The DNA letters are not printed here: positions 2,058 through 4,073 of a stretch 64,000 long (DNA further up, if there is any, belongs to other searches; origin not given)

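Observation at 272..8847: Compact minus-strand operon of FAD oxidoreductase, B12-radical-SAM, two large polytopic membrane proteins and a membrane-anchored sulfatase-like protein; candidate undescribed glycan/glycolipid modification module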

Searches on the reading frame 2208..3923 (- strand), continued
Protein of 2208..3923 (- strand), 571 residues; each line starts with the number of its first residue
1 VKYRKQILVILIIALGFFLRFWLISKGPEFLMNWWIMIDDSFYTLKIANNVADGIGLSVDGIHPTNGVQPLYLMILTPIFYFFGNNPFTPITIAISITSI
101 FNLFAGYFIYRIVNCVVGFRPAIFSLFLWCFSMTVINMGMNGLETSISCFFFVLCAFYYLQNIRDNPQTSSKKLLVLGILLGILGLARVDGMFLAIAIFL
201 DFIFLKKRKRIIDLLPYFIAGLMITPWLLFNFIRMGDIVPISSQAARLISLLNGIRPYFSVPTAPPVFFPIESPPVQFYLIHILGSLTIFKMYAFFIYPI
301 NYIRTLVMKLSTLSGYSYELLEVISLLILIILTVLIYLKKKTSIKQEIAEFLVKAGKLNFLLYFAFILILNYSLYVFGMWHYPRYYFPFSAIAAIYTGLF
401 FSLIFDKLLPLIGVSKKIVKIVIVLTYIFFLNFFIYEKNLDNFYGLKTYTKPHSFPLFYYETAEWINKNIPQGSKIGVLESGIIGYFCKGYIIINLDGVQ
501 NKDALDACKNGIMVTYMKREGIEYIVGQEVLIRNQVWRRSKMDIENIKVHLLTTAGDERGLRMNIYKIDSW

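Call 64: fold_search(model_id=the predicted structure, library=pdb)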
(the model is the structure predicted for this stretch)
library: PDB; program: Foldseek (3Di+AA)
matches with E <= 10: 135; with E <= 0.001: 24
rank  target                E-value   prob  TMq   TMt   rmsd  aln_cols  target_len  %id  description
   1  3waj                  5.1e-07  1.00  0.45  0.34  18.3       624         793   13  Crystal structure of the Archaeoglobus fulgidus oligosaccharyltransferase (O29867_ARCFU) complex with Zn and sulfate (released 2013-10-30)
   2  5gmy_A                9.4e-07  1.00  0.52  0.37  17.1       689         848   13  Crystal structure of the Archaeoglobus fulgidus oligosaccharyltransferase (O29867_ARCFU) tethered with an acceptor pep (released 2017-02-01)
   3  9n9j_I                9.9e-07  1.00  0.50  0.42  19.7       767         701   11  Structure of a GRP94 folding intermediate engaged with a CCDC134- and FKBP11-bound secretory translocon (released 2025-11-19)
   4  8b6l_I                1.2e-06  1.00  0.52  0.44  19.4       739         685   10  Subtomogram average of the human Sec61-TRAP-OSTA-translocon (released 2022-12-07)
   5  7e9s_A                1.7e-06  1.00  0.53  0.37  17.0       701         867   12  Archaeal oligosaccharyltransferase AglB from Archaeoglobus fulgidus in complex with an inhibitory peptide and a dolich (released 2021-09-08)
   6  3wak                  2.2e-06  1.00  0.47  0.33  18.9       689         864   13  Crystal structure of the Archaeoglobus fulgidus oligosaccharyltransferase (O29867_ARCFU) in the apo form (released 2013-10-30)
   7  8age_A                4.7e-06  1.00  0.54  0.48  12.0       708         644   10  Structure of yeast oligosaccharylransferase complex with acceptor peptide bound (released 2022-12-07)
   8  8agb_A                8.2e-06  1.00  0.51  0.46  15.2       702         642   10  Structure of yeast oligosaccharylransferase complex with lipid-linked oligosaccharide bound (released 2022-12-07)
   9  9s6u_A                1.0e-05  1.00  0.43  0.44  11.2       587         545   11  Ternary cryo-EM structure of human ALG9 with Dol25-PP-GlcNAc2Man8, Dol25-P-Man and Fab (released 2026-03-18)
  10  9s6s_A                1.1e-05  1.00  0.45  0.47  10.8       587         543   10  Ternary cryo-EM structure of human ALG9 with Dol25-PP-GlcNAc2Man6, Dol25-P-Man and Fab (released 2026-03-18)
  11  6ftg_5                1.5e-05  1.00  0.51  0.46  18.2       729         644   11  Subtomogram average of OST-containing ribosome-translocon complexes from canine rough microsomal membranes (released 2018-03-21)
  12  7oci_F                2.0e-05  1.00  0.52  0.47  13.3       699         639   10  Cryo-EM structure of yeast Ost6p containing oligosaccharyltransferase complex (released 2022-02-16)
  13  8agc_A                3.0e-05  1.00  0.52  0.44  17.0       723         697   10  Structure of yeast oligosaccharylransferase complex with lipid-linked oligosaccharide and non-acceptor peptide bound (released 2022-12-07)
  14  6ezn_F                6.6e-05  1.00  0.49  0.44  15.2       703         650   11  Cryo-EM structure of the yeast oligosaccharyltransferase (OST) complex (released 2018-01-17)
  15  6c26_A                9.8e-05  1.00  0.48  0.43  14.7       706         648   12  The Cryo-EM structure of a eukaryotic oligosaccharyl transferase complex (released 2018-01-31)
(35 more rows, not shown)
